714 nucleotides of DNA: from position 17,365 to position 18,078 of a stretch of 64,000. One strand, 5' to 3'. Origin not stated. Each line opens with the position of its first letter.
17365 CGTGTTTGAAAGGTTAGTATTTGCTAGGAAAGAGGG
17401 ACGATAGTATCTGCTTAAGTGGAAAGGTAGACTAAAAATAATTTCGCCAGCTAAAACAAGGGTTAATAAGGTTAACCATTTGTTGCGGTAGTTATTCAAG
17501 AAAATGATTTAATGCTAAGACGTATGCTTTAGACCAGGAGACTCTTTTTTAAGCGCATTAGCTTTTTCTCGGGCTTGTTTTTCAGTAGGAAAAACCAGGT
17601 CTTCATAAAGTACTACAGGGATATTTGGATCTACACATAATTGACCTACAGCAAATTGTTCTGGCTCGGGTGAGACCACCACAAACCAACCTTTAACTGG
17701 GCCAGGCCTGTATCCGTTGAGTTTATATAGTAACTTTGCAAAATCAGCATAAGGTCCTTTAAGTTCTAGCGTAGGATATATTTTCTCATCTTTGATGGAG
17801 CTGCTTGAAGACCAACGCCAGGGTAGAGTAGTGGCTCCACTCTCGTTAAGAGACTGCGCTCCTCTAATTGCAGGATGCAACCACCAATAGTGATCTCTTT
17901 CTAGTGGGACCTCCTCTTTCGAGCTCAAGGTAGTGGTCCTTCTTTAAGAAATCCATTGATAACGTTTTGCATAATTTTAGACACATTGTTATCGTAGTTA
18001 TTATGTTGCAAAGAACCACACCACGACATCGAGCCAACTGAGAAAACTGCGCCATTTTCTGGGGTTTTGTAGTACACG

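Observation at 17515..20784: Dimethylformamidase-like heteromeric amidohydrolase locus 1, with small-subunit-like ORFs on both sides of the large subunit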

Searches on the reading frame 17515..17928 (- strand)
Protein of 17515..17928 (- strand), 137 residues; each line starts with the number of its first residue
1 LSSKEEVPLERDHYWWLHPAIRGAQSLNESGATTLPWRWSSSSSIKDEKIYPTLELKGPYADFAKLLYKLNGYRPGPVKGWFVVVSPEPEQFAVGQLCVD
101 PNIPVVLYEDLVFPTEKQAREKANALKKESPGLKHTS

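Call 4: search_protein_families(library=pfam, proteins=[window:17515-17928:-], max_evalue=0.1)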
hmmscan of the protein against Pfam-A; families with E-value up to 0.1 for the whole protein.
window:17515-17928:- (137 aa): 0 families

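Call 7: search_solved_structures(query=window:17515-17928:-, max_evalue=10, show_alignments=2)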
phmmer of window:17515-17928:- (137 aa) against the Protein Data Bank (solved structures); distinct sequences matched with E-value up to 10: 3.
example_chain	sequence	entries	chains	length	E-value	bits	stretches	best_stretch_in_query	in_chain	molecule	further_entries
1pk2_A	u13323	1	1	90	0.086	15.9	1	12-43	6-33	TISSUE-TYPE PLASMINOGEN ACTIVATOR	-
1tpk_A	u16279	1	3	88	0.088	15.8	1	12-44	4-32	TISSUE PLASMINOGEN ACTIVATOR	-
1pml_A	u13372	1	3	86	0.1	15.6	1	12-44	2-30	TISSUE PLASMINOGEN ACTIVATOR KRINGLE 2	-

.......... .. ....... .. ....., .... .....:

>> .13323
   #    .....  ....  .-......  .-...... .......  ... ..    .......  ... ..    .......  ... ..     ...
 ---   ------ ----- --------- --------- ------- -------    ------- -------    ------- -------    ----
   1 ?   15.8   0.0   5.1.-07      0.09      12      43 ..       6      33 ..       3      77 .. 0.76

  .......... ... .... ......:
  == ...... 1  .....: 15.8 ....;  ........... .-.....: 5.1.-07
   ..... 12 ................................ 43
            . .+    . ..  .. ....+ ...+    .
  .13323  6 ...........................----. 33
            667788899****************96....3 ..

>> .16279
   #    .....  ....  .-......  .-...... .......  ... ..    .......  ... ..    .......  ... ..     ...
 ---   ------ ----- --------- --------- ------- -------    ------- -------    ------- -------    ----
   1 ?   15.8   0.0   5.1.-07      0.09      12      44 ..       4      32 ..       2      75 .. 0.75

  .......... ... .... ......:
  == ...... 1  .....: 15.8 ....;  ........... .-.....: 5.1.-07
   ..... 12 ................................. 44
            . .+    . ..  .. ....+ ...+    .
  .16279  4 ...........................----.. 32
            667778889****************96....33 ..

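Call 13: find_homologous_proteins(query=window:17515-17928:-, max_evalue=0.01)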
Query window:17515-17928:- (137 aa): 32 proteins with E <= 0.01 among 35 candidates.
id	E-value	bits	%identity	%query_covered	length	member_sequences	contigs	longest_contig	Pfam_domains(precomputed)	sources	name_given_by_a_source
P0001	9.4e-83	293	91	100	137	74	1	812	-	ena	-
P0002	6.1e-74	265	82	99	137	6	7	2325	-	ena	-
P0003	1.3e-66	241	73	100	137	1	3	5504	-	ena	-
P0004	2.0e-65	237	73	100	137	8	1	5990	-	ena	-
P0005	7.0e-65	235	72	100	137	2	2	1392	-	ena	-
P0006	3.5e-64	233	73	100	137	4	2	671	-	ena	-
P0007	1.0e-62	228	73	96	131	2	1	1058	-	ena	-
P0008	3.8e-55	204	65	98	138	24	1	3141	-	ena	-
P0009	3.1e-54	201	63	100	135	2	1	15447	-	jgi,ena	jgi:hypothetical protein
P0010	1.2e-53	199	62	98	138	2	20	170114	-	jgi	jgi:hypothetical protein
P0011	1.8e-50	188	62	97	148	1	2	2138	-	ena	-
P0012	4.3e-50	187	58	98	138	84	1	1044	-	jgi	jgi:hypothetical protein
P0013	1.1e-48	183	63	99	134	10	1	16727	-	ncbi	ncbi:MAG: hypothetical protein ACPHTD_01345 [Gammaproteobacteria bacterium]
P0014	2.0e-48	182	60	99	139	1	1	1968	-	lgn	-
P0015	2.3e-46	175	57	100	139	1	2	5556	-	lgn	-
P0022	1.5e-41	159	50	99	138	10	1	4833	-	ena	-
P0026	3.8e-37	145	53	95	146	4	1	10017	PF26354.1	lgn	-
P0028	5.7e-27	112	49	89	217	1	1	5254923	-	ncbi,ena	-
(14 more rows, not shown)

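Call 19: search_protein_families(library=pfam, alignment_id=A1, max_evalue=1)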
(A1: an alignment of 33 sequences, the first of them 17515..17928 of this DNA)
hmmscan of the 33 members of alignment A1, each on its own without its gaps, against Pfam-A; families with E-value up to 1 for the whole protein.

A. member 1, window:17515-17928:- (137 aa): 0 families

B. families by the number of members that match (of 33 scanned): 8 families
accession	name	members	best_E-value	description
PF21189.3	PHA02142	6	0.00072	PHA02142 OB-fold domain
PF25744.1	T4_Y13H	6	0.013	Bacteriophage T4 Y13H protein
PF14977.11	FAM194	1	0.019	FAM194 protein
PF07326.16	RCS1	1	0.053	Regulator of chromosome segregation 1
PF24024.1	DUF7336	1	0.17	Domain of unknown function (DUF7336)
PF19150.5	DUF5832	1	0.18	Family of unknown function (DUF5832)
PF23975.1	DUF7301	1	0.44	Family of unknown function (DUF7301)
PF24422.1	DUF7552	1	0.85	Domain of unknown function (DUF7552)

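Call 22: search_solved_structures(query=A1, max_evalue=10, show_alignments=2)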
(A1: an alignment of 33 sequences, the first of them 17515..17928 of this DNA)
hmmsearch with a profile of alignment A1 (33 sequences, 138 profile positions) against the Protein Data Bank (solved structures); distinct sequences matched with E-value up to 10: 1.
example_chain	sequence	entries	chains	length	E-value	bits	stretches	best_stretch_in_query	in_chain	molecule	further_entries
4x9m_A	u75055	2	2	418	0.63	12.8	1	37-90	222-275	L-alpha-glycerophosphate oxidase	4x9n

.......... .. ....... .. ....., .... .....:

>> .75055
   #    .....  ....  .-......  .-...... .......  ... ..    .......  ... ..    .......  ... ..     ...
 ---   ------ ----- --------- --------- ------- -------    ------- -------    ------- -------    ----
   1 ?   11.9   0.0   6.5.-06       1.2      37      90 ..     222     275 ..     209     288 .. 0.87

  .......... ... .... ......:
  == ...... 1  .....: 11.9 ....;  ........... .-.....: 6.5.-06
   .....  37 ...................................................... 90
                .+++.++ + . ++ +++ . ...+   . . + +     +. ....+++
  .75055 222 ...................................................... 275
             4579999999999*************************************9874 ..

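Call 33: predict_structure(alignment_id=A1)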
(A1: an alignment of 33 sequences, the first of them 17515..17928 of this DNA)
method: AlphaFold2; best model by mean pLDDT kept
length: 137 residues; sequences in the alignment: 33
mean_pLDDT: 82.5   pTM: 0.75
mean pLDDT of the five models: 82.5, 78.5, 78.1, 78.0, 77.5
residues with pLDDT >= 90: 64; 70-90: 47; 50-70: 16; < 50: 10
segments of 3 or more residues with pLDDT < 50: 1-6
pLDDT, mean of each block of 10 residues (from residue 1): 48 75 80 83 78 74 91 89 92 94 94 95 92 65
secondary structure, 60 per line:
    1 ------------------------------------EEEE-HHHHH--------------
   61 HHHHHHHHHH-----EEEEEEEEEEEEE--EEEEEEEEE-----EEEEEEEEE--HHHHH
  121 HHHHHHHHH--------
elements in order: E37-40 H42-46 H61-70 E76-88 E91-99 E105-113 H116-129

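Call 37: fold_search(model_id=the predicted structure, library=pdb)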
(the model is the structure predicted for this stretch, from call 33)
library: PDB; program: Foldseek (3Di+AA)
matches with E <= 10: 289; with E <= 0.001: 0
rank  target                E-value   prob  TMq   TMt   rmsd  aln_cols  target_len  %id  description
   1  1b47_A                5.7e-01  0.05  0.18  0.10   8.8        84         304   17  STRUCTURE OF THE N-TERMINAL DOMAIN OF CBL IN COMPLEX WITH ITS BINDING SITE IN ZAP-70 (released 1999-04-27)
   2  5hkw_A                6.1e-01  0.06  0.19  0.11   8.7        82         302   16  Crystal Structure of Apo c-Cbl TKBD Refined to 2.25 A Resolution (released 2017-01-18)
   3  6o03_B                6.1e-01  0.06  0.18  0.10   8.5        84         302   17  Monobody (MC17) bound to tyrosine kinase binding domain of E3 ubiquitin ligase CBL (released 2020-08-19)
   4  8zxq                  6.9e-01  0.08  0.23  0.29  12.1        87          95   14  Crystal structure of Ssr1698 in complex with heme b (released 2024-12-25)
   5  6e8h                  6.9e-01  0.04  0.19  0.17  13.2       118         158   12  Legionella Longbeachae LeSH (Llo2327) (released 2018-11-14)
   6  3vgo_B                7.4e-01  0.06  0.17  0.10   8.5        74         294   14  Crystal structure of the N-terminal fragment of Cbl-b (released 2011-12-14)
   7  3psk_A                7.9e-01  0.07  0.23  0.18   8.7       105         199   10  Crystal Structure of the Spt6 Tandem SH2 Domain from Saccharomyces cerevisiae, Form Native Spt6 (1247-1451) (released 2011-03-30)
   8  5hkx                  9.0e-01  0.05  0.19  0.09   8.8        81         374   17  Crystal Structure of c-Cbl TKBD-RING domains (Y371E mutant) Refined to 1.85 A Resolution (released 2017-01-18)
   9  2y1n_A                9.6e-01  0.05  0.18  0.09   5.6        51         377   20  Structure of c-Cbl-ZAP-70 peptide complex (released 2012-01-18)
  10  7aih_Al               1.0e+00  0.01  0.15  0.10  14.2       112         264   14  The Large subunit of the Kinetoplastid mitochondrial ribosome (released 2021-04-28)
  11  5o95_B                1.1e+00  0.10  0.23  0.14  10.1        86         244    8  Structure of the putative methyltransferase Lpg2936 from Legionella pneumophila (released 2017-11-08)
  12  6xar_A                1.2e+00  0.06  0.21  0.13   8.6        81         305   15  Structure of CBL tyrosine kinase binding domain (TKBD) with C-terminal tail of Src-like kinase protein 2 (SLAP2) (released 2021-03-03)
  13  6pxb_B                1.2e+00  0.04  0.17  0.21   6.5        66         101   11  N-Terminal SH2 domain of the p120RasGAP (released 2019-12-18)
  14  9xqd_N                1.2e+00  0.02  0.12  0.07  13.1        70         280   17  The structure of outer peripheral region in the phage phiKZ baseplate complex (released 2026-02-11)
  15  8fm6_A                1.3e+00  0.08  0.24  0.29   7.1        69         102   13  Dri1 hemoprotein variant H21A with a zinc-mirror heme site (released 2024-04-24)
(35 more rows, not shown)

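Call 40: search_protein_families(library=ncbifam, proteins=[window:17515-17928:-], max_evalue=0.001)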
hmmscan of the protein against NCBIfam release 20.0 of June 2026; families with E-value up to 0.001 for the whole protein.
window:17515-17928:- (137 aa): 0 families

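Call 41: find_encoding_contigs(protein=window:17515-17928:-, flank=3000, max_places=4)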
Protein window:17515-17928:- (137 aa): 23 contigs read that carry it; 4 places shown.
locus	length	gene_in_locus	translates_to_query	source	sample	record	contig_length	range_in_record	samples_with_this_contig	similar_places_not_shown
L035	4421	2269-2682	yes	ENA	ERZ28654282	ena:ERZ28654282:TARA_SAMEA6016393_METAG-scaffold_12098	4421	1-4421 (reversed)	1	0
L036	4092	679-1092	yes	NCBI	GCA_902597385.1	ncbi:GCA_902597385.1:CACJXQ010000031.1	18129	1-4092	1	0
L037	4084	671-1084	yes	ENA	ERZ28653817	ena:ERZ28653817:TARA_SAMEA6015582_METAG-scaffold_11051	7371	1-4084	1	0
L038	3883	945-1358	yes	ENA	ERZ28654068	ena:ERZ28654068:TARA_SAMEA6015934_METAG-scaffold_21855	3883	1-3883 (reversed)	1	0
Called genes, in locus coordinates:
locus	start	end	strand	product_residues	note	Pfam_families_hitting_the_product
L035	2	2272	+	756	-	?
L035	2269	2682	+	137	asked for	-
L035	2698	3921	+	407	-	PF07690:MFS_1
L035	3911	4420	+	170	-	?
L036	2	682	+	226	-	?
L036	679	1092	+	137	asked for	-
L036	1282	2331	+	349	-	PF07690:MFS_1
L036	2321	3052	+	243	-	PF00106:adh_short, PF13561:adh_short_C2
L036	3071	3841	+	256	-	PF00106:adh_short, PF08659:KR, PF13561:adh_short_C2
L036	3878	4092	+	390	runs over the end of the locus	PF01546:Peptidase_M20, PF07687:M20_dimer (weak)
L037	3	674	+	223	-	?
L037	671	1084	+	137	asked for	-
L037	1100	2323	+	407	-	PF07690:MFS_1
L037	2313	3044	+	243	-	PF00106:adh_short, PF13561:adh_short_C2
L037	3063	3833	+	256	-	PF00106:adh_short, PF08659:KR, PF13561:adh_short_C2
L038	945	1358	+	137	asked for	-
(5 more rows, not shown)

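Call 49: search_dna_similar(query=window:17515-17928:-, collection=plasmids, mode=protein, max_evalue=1, max_rows=20)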
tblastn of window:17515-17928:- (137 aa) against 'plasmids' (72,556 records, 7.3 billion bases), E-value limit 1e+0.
Records with a match: 2; places in all: 2; records where one place covers at least 80% of the query: 0.
Best place of each record, by identity: <60% 2.
By first word of the organism name: Aminobacter 2.
By predicted mobility (MOB-suite, as given by PLSDB): conjugative 1; non-mobilizable 1.
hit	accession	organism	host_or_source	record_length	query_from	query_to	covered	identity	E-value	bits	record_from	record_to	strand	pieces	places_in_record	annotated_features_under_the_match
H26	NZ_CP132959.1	Aminobacter niigataensis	cell culture,sediment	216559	28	132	77%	41.6%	3e-15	78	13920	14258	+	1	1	hypothetical protein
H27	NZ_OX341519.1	Aminobacter niigataensis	-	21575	37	133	71%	37.3%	1e-13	73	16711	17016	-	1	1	hypothetical protein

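Call 51: search_protein_representatives(alignment_id=A3)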
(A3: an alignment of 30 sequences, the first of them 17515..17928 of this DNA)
Query: 30 sequences, 138 profile positions. Proteins with E-value up to 0.001 (for the whole library): 55; up to 1e-10: 31; up to 1e-30: 9. The best 55 are listed.
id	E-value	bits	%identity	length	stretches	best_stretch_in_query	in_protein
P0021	2.4e-58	211.7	-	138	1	1-137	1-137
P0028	1.5e-47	176.8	-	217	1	6-136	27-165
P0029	2.3e-45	169.7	-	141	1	10-136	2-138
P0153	8.6e-44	164.6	-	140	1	3-130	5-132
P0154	1.1e-42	161.1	-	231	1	6-137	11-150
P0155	1.4e-37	144.5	-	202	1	3-131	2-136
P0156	5.2e-33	129.7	-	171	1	9-133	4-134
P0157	1.2e-31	125.3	-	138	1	12-131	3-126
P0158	1.5e-31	125.0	-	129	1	24-131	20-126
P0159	3.1e-30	120.7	-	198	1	12-136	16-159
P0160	8.4e-29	116.1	-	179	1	21-137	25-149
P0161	2.4e-28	114.6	-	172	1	18-135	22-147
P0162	7.8e-28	112.9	-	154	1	4-133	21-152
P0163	2.5e-27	111.3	-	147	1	33-136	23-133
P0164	4.7e-27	110.4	-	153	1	39-137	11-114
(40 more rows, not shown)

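Call 66: find_encoding_contigs(protein=P0022, flank=10000, max_places=2)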
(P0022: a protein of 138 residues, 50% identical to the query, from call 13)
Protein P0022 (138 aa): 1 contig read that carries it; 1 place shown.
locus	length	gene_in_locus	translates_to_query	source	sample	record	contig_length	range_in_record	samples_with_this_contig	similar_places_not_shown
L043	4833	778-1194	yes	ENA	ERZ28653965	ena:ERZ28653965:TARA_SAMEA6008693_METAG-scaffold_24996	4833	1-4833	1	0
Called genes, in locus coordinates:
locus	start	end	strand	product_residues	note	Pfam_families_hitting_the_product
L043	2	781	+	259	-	?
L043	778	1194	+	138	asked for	-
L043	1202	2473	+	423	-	PF07690:MFS_1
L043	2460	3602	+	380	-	PF01546:Peptidase_M20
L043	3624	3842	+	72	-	PF04277:OAD_gamma (faint)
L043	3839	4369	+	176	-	-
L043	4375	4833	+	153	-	?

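Call 67: find_encoding_contigs(protein=P0028, flank=10000, max_places=1)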
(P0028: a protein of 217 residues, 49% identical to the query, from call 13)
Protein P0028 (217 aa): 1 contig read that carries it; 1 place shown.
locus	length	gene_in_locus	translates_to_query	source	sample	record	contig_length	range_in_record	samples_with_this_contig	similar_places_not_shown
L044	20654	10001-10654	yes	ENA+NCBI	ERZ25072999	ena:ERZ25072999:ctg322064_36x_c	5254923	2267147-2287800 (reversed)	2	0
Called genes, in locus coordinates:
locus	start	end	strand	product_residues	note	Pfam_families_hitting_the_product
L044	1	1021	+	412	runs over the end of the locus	PF25371:DUF7884 (weak), PF02353:CMAS, PF13489:Methyltransf_23, PF08241:Methyltransf_11, PF08242:Methyltransf_12, PF13649:Methyltransf_25, PF13847:Methyltransf_31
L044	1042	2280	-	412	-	PF13433:Peripla_BP_5 (weak), PF13458:Peripla_BP_6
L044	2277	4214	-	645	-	PF08448:PAS_4 (weak), PF08447:PAS_3, PF12860:PAS_7, PF00512:HisKA (weak), PF02518:HATPase_c, PF00072:Response_reg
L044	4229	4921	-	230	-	PF00072:Response_reg, PF00196:GerE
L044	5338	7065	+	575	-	PF01145:Band_7, PF15975:Flot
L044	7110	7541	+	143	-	PF26354:DMF_alpha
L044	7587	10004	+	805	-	PF13385:Laminin_G_3 (weak), PF20254:DMFA2_C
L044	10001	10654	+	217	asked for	-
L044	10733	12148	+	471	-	PF13433:Peripla_BP_5, PF13458:Peripla_BP_6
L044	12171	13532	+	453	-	PF00005:ABC_tran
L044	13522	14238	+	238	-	PF00005:ABC_tran, PF13304:AAA_21 (faint)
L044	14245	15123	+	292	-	PF02653:BPD_transp_2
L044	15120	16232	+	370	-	PF02653:BPD_transp_2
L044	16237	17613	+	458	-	PF00909:Ammonium_transp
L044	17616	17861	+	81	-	-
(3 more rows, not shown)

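Call 68: find_encoding_contigs(protein=P0010, flank=10000, max_places=1)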
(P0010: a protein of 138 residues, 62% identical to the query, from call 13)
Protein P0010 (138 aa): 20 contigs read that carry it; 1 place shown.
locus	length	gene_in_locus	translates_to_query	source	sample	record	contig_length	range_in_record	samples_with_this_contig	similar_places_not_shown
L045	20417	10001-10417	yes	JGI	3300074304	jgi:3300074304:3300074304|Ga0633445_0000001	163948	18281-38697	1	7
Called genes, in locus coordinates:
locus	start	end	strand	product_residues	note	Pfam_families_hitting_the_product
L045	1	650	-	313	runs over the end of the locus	PF02558:ApbA, PF08546:ApbA_C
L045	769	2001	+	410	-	PF00994:MoCF_biosynth, PF18146:CinA_KH, PF02464:CinA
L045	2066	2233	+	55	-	PF10262:Rdx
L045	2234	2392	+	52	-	-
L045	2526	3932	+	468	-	PF01425:Amidase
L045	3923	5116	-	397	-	PF01035:DNA_binding_1, PF00730:HhH-GPD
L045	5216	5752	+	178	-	PF25084:LbH_EIF2B, PF25087:GMPPB_C (weak), PF00132:Hexapep, PF14602:Hexapep_2 (weak)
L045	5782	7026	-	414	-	PF02771:Acyl-CoA_dh_N, PF02770:Acyl-CoA_dh_M, PF00441:Acyl-CoA_dh_1, PF08028:Acyl-CoA_dh_2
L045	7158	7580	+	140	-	PF26354:DMF_alpha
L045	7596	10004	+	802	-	PF13385:Laminin_G_3 (weak), PF20254:DMFA2_C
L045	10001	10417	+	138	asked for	-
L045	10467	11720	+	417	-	PF07690:MFS_1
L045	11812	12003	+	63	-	-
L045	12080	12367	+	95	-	-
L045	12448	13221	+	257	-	PF00106:adh_short, PF08659:KR, PF01370:Epimerase, PF13561:adh_short_C2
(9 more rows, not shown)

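Call 81: find_related_loci(query=A5, collection=metagenome_contigs, flank=4000)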
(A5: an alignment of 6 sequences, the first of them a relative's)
Query A5 (105 aa) in metagenome_contigs; peptide patterns used: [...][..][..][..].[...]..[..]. (x = any residue, [..] = any of these).
26 stretches matched a pattern; 14 encode a relative of the query (tblastn E <= 1e-3); 13 distinct loci.
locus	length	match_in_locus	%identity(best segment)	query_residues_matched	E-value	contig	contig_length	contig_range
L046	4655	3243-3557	94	1-105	1e-61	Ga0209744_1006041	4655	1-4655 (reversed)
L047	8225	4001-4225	63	1-75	2e-32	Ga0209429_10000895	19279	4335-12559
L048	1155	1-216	60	8-75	1e-24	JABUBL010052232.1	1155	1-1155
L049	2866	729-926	55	4-70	2e-23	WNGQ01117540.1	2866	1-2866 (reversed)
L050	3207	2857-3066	55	3-73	3e-22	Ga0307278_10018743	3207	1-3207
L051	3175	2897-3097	53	3-70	3e-22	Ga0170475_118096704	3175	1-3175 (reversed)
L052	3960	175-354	37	11-70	6e-11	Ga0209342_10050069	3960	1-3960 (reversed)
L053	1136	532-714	34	14-74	2e-9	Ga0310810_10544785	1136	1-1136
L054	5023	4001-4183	33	10-70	2e-9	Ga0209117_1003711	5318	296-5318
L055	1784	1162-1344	33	10-70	2e-9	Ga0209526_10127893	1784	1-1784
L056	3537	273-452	35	11-70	2e-9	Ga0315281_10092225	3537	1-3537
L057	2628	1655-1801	39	14-62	3e-9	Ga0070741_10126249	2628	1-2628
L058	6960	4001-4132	43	27-70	5e-7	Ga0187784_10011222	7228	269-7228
